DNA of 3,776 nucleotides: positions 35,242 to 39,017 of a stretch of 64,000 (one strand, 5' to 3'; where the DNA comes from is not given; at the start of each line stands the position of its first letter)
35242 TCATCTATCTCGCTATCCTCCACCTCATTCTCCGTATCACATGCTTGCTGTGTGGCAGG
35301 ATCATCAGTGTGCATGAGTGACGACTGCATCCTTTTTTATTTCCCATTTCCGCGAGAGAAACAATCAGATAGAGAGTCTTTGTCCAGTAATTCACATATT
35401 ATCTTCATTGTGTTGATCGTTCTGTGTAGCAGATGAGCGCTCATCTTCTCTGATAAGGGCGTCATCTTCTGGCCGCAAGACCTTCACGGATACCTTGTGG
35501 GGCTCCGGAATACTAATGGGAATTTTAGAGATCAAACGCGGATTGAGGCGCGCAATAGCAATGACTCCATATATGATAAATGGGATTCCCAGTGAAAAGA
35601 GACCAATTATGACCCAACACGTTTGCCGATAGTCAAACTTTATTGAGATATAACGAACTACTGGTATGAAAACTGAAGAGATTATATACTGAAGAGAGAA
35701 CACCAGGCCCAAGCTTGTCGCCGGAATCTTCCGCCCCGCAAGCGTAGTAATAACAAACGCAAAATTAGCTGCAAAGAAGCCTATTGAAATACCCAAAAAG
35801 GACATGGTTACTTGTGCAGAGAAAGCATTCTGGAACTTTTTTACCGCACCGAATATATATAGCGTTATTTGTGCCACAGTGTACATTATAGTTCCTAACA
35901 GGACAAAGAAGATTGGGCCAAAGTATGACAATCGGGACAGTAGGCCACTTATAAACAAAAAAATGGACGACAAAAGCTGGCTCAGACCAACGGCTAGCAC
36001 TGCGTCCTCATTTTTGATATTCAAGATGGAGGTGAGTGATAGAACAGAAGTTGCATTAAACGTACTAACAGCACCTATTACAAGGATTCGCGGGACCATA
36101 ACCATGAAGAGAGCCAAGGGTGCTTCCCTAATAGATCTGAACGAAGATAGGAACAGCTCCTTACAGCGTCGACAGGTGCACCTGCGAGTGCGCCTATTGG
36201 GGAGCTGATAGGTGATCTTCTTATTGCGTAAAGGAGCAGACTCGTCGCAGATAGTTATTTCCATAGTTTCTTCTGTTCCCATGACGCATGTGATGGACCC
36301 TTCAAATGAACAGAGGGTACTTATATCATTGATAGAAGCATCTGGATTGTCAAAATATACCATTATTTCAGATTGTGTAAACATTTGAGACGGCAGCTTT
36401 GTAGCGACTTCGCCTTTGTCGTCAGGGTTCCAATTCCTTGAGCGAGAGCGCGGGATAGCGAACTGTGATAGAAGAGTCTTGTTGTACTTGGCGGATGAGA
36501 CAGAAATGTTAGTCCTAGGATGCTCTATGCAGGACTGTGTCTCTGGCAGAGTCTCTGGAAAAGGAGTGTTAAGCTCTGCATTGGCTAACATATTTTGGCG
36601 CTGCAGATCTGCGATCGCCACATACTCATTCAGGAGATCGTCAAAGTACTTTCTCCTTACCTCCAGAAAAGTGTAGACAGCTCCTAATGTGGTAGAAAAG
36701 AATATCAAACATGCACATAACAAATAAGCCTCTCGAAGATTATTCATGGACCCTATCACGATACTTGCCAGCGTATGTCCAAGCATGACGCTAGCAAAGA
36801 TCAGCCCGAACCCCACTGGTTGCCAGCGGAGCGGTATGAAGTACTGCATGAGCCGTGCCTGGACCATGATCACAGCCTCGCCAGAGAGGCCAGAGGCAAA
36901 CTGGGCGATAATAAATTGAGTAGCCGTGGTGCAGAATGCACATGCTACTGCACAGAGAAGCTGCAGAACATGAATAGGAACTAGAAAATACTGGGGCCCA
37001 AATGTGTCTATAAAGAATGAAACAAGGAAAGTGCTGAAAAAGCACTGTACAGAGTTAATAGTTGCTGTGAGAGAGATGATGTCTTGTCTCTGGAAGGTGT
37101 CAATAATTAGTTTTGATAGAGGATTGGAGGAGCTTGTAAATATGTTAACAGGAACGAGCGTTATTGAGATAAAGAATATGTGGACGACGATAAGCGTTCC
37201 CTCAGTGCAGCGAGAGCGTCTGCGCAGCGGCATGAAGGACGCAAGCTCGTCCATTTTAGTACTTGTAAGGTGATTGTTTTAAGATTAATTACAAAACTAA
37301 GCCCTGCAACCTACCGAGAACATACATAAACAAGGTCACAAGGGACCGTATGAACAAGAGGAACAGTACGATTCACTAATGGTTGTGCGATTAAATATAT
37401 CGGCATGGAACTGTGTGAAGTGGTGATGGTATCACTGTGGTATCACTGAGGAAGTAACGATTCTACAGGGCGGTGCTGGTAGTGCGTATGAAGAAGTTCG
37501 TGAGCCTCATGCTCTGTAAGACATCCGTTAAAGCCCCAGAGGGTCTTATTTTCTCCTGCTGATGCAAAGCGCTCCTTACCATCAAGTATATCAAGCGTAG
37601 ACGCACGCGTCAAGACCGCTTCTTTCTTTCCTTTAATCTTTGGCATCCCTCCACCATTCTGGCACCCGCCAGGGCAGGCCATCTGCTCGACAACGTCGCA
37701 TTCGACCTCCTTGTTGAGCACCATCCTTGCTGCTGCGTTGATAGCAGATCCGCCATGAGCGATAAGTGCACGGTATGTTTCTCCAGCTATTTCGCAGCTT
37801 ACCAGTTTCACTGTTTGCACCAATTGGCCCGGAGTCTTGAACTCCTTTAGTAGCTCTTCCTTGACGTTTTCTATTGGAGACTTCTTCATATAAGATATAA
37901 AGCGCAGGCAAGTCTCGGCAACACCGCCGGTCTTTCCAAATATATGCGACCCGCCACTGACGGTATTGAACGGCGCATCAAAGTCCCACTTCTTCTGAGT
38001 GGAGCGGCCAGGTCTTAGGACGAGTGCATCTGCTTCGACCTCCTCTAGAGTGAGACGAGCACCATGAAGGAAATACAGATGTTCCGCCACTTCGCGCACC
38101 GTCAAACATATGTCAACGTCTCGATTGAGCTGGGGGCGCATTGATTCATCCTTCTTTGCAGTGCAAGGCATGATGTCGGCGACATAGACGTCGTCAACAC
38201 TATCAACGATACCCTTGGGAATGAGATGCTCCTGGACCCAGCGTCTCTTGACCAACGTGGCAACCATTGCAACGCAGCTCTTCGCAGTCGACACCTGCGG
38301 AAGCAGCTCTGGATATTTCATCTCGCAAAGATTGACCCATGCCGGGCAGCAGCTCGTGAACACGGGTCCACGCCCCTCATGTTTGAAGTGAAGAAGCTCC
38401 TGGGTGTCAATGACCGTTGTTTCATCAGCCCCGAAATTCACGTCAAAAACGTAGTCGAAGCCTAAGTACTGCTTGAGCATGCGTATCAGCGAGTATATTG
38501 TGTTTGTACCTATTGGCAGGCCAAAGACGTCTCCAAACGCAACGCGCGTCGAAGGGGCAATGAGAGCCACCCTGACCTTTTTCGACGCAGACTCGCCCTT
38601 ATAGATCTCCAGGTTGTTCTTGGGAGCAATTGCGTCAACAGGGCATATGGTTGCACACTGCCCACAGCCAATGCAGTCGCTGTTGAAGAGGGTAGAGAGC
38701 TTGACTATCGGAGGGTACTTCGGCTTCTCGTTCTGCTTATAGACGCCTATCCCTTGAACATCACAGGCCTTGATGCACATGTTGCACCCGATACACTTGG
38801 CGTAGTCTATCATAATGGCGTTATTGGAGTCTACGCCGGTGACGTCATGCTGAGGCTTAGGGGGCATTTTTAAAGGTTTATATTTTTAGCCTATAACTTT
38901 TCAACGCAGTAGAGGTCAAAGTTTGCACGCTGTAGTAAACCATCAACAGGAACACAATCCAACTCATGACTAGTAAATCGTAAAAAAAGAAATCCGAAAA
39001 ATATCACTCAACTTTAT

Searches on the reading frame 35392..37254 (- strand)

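Call 22: search_protein_families(library=pfam, proteins=[window:35392-37254:-], max_evalue=0.00001)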
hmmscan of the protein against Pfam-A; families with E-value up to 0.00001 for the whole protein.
window:35392-37254:- (620 aa): 1 family
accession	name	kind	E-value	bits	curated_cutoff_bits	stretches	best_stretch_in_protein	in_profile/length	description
PF07690.21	MFS_1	-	1.7e-13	50.7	33.4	1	39-507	11-324/347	Major Facilitator Superfamily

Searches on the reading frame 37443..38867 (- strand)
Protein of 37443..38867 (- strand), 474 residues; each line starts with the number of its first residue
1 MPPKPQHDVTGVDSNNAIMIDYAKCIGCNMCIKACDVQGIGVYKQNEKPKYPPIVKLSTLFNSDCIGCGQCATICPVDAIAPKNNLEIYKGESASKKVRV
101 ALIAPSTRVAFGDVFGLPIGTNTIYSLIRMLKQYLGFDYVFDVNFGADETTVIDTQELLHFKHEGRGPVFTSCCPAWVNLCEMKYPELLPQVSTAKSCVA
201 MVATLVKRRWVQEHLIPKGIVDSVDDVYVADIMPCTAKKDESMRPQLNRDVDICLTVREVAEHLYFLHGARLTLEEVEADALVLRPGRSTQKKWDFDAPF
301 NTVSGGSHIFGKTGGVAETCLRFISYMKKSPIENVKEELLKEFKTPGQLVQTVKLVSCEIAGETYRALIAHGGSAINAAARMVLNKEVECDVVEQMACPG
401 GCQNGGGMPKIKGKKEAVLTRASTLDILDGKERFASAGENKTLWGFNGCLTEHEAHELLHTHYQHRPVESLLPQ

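Call 22: search_protein_families(library=pfam, proteins=[window:37443-38867:-], max_evalue=0.00001)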
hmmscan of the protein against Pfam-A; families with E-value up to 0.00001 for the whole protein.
window:37443-38867:- (474 aa): 10 families
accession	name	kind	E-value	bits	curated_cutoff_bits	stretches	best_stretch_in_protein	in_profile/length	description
PF02906.19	Fe_hyd_lg_C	-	3.7e-61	207.3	22.1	1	100-406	4-245/245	Iron only hydrogenase large subunit, C-terminal domain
PF00037.32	Fer4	-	4.3e-10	39.4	21.1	1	63-80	6-23/24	4Fe-4S binding domain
PF14697.11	Fer4_21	-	6.6e-10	39.4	35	1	19-80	2-57/59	4Fe-4S dicluster domain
PF12838.12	Fer4_7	-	1.3e-09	38.8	27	1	24-79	1-52/52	4Fe-4S dicluster domain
PF13187.11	Fer4_9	-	7.1e-08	32.8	27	1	24-80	1-52/52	4Fe-4S dicluster domain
PF25160.1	LdpA_Fe-S-bd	-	6.5e-07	29.5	27.6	0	59-81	22-44/49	LdpA Fe-S cluster-binding domain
PF13484.11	Fer4_16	-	7.1e-07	30.4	30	0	65-94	2-32/66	4Fe-4S double cluster binding domain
PF12837.12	Fer4_6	-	1.5e-06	28.3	25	0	64-80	8-24/24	4Fe-4S binding domain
PF13237.11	Fer4_10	-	3.4e-06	27.3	25.5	0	18-76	2-53/53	4Fe-4S dicluster domain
PF12797.12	Fer4_2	-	5.9e-06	26.3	24.5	0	63-77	8-22/22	4Fe-4S binding domain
